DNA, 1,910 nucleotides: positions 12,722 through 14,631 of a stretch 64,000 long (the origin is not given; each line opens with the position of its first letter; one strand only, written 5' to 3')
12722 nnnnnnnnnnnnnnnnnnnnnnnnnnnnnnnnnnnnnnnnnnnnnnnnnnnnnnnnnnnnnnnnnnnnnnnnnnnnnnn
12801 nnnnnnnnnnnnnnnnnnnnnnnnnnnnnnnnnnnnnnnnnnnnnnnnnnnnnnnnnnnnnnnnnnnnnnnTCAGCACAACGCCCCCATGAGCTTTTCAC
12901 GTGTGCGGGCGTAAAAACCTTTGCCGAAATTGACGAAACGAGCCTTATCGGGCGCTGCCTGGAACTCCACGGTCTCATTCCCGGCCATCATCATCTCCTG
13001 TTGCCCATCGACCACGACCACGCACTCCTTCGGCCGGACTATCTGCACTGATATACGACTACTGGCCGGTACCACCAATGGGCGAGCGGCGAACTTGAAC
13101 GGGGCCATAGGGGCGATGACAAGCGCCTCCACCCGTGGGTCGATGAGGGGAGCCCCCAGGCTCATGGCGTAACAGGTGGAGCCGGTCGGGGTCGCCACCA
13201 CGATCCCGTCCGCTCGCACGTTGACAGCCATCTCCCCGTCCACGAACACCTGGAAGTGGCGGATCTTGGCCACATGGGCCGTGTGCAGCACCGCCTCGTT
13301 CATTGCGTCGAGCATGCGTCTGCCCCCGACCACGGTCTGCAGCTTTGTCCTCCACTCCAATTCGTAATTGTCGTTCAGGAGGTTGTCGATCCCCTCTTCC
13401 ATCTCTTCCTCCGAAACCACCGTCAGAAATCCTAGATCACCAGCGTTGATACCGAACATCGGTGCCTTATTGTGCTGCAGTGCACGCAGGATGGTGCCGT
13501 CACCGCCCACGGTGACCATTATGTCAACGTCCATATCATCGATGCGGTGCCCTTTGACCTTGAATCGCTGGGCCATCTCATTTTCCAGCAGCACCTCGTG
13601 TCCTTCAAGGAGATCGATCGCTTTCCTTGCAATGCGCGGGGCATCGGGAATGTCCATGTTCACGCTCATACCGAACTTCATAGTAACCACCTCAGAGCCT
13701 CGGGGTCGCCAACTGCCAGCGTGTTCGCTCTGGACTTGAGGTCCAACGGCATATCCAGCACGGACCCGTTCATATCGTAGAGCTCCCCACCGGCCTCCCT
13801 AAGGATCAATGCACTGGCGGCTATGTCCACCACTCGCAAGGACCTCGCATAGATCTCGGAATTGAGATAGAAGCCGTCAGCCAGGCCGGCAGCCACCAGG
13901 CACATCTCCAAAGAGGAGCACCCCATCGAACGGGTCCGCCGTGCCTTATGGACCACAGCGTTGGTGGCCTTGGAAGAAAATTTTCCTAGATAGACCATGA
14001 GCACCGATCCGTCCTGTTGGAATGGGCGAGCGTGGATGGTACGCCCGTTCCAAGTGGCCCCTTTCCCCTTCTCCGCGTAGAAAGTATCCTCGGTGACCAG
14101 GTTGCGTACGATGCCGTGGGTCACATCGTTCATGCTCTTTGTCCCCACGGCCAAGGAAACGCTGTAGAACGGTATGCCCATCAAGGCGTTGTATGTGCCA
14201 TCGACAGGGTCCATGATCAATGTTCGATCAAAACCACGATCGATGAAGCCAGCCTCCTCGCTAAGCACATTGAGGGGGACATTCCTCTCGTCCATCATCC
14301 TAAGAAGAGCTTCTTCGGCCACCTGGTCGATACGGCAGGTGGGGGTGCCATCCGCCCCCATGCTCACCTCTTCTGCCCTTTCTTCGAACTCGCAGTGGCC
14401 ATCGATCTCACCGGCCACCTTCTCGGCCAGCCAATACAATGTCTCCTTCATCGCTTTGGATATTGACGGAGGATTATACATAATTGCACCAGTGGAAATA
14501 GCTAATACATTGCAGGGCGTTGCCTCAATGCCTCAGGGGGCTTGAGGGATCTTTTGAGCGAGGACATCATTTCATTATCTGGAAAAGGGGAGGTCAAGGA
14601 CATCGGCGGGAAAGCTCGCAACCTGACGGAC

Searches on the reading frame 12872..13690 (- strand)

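Call 48: search_protein_families(library=pfam, proteins=[window:12872-13690:-], max_evalue=0.001)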
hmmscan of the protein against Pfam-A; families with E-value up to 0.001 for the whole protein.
window:12872-13690:- (272 aa): 2 families
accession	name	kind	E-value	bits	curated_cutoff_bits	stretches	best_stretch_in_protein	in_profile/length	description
PF20143.4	NAD_kinase_C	-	2.1e-35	121.6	23.7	1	130-254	1-125/126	ATP-NAD kinase C-terminal domain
PF01513.26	NAD_kinase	-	2.7e-15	57.3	25.5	1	42-109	60-130/130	ATP-NAD kinase N-terminal domain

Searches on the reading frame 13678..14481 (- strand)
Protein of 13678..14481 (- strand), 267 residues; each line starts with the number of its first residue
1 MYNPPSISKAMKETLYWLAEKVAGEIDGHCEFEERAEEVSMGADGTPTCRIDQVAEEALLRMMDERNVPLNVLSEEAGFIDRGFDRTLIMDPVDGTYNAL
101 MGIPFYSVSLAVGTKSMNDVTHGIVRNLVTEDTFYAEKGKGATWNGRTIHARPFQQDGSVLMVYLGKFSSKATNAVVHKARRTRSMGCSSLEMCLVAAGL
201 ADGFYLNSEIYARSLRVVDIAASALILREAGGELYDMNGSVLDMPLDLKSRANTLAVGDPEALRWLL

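Call 48: search_protein_families(library=pfam, proteins=[window:13678-14481:-], max_evalue=0.001)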
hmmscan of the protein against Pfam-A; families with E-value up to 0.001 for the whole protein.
window:13678-14481:- (267 aa): 1 family
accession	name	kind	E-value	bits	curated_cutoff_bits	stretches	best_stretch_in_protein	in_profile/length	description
PF00459.30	Inositol_P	-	4.8e-30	105.4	27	1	13-251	7-248/271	Inositol monophosphatase family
